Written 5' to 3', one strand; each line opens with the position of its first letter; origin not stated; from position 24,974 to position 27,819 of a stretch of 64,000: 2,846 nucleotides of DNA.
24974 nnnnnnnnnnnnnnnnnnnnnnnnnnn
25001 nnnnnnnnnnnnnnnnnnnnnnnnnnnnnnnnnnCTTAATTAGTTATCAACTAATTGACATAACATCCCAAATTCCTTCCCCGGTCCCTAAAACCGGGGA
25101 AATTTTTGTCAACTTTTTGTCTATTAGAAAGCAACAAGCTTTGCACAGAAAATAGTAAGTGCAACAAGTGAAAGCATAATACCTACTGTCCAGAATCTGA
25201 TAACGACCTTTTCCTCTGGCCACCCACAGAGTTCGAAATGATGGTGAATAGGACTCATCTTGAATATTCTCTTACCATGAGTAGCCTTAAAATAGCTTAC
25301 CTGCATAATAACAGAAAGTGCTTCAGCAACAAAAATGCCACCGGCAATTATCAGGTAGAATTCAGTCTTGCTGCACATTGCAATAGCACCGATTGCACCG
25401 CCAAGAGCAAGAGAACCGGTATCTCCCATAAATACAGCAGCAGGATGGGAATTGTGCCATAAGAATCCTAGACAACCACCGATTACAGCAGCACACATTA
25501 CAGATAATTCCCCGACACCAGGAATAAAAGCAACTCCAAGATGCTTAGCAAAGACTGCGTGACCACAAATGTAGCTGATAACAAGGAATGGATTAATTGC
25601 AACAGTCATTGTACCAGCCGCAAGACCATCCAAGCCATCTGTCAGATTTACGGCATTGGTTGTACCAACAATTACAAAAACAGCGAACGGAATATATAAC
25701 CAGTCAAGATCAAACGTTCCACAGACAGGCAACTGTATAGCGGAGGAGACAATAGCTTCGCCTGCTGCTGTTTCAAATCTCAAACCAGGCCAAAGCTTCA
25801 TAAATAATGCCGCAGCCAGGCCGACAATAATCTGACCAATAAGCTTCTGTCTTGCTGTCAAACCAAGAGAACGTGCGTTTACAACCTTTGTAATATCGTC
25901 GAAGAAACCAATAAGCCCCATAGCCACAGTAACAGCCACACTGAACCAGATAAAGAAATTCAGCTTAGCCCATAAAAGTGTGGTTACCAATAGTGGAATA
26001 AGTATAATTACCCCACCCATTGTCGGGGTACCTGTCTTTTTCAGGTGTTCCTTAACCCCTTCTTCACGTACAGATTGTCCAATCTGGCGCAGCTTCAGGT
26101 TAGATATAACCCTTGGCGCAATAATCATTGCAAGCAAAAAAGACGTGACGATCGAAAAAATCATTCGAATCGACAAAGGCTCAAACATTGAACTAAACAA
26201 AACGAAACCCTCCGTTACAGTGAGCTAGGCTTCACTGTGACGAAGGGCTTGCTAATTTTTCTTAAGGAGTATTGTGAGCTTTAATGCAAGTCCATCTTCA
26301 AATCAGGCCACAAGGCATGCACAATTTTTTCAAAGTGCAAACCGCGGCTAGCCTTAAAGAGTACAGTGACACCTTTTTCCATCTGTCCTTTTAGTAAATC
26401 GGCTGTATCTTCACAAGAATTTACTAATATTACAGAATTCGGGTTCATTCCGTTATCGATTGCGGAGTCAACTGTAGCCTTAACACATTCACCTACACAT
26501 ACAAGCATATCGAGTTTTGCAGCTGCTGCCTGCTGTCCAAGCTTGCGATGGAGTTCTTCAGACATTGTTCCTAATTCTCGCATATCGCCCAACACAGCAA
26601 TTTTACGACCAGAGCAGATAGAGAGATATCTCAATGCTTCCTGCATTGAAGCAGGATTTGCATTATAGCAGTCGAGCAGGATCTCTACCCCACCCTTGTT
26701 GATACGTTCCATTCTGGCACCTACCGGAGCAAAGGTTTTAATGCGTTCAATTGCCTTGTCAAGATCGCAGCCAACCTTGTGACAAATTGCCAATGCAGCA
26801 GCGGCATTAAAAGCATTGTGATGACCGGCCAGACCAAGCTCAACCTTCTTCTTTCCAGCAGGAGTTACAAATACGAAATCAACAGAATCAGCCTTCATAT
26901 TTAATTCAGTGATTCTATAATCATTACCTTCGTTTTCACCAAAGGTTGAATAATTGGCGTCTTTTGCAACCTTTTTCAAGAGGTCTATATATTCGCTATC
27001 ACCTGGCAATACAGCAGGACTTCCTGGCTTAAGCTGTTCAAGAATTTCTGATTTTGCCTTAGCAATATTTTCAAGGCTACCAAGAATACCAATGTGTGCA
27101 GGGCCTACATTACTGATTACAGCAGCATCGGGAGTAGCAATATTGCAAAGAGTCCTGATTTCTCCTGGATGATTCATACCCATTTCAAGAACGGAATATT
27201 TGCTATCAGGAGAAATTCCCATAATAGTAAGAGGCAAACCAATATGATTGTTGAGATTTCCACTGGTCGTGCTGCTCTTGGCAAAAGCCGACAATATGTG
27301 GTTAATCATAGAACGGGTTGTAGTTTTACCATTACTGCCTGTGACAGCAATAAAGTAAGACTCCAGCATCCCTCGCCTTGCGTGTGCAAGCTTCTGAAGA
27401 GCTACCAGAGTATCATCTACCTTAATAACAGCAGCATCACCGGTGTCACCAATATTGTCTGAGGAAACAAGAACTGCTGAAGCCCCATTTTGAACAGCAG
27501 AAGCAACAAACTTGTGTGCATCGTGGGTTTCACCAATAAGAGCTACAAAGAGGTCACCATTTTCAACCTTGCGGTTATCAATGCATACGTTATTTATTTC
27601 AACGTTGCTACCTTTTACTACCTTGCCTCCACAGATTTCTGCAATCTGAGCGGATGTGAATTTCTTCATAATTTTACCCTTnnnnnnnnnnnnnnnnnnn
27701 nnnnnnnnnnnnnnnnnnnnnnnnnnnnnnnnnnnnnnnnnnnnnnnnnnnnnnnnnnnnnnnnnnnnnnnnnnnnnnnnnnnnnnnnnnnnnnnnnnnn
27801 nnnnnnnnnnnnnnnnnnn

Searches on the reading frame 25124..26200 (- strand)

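Call 60: search_protein_families(library=pfam, proteins=[window:25124-26200:-], max_evalue=0.01)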
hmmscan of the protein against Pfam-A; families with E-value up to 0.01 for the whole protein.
window:25124-26200:- (358 aa): 2 families
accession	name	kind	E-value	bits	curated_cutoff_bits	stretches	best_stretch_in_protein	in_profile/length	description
PF00953.26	Glycos_transf_4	-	2.1e-34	119.3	27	1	87-276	4-158/160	Glycosyl transferase family 4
PF10555.14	MraY_sig1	-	0.00011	21.9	20.1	1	55-67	1-13/13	Phospho-N-acetylmuramoyl-pentapeptide-transferase signature 1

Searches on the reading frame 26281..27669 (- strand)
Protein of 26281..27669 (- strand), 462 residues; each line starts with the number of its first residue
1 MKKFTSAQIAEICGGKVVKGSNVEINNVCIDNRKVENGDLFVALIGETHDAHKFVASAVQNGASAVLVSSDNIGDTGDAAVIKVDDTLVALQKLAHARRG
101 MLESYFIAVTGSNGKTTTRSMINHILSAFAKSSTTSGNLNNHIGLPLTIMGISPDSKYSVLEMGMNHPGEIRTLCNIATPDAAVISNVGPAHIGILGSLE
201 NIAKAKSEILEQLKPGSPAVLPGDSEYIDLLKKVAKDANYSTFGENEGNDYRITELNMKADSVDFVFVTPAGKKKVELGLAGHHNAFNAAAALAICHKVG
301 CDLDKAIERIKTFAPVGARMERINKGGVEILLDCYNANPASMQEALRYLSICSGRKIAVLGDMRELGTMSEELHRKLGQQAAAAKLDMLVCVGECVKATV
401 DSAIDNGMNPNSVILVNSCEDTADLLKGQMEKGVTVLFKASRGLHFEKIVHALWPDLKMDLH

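Call 60: search_protein_families(library=pfam, proteins=[window:26281-27669:-], max_evalue=0.01)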
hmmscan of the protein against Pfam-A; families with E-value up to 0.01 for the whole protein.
window:26281-27669:- (462 aa): 3 families
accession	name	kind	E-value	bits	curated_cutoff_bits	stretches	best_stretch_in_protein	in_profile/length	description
PF08245.18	Mur_ligase_M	-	1.1e-48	166.3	24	1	109-295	1-199/200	Mur ligase middle domain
PF02875.26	Mur_ligase_C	-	1.7e-19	71.3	28.4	1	319-442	2-127/127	Mur ligase, glutamate ligase domain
PF01225.30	Mur_ligase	-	1.9e-07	31.8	21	1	24-98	1-94/95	Mur ligase family, catalytic domain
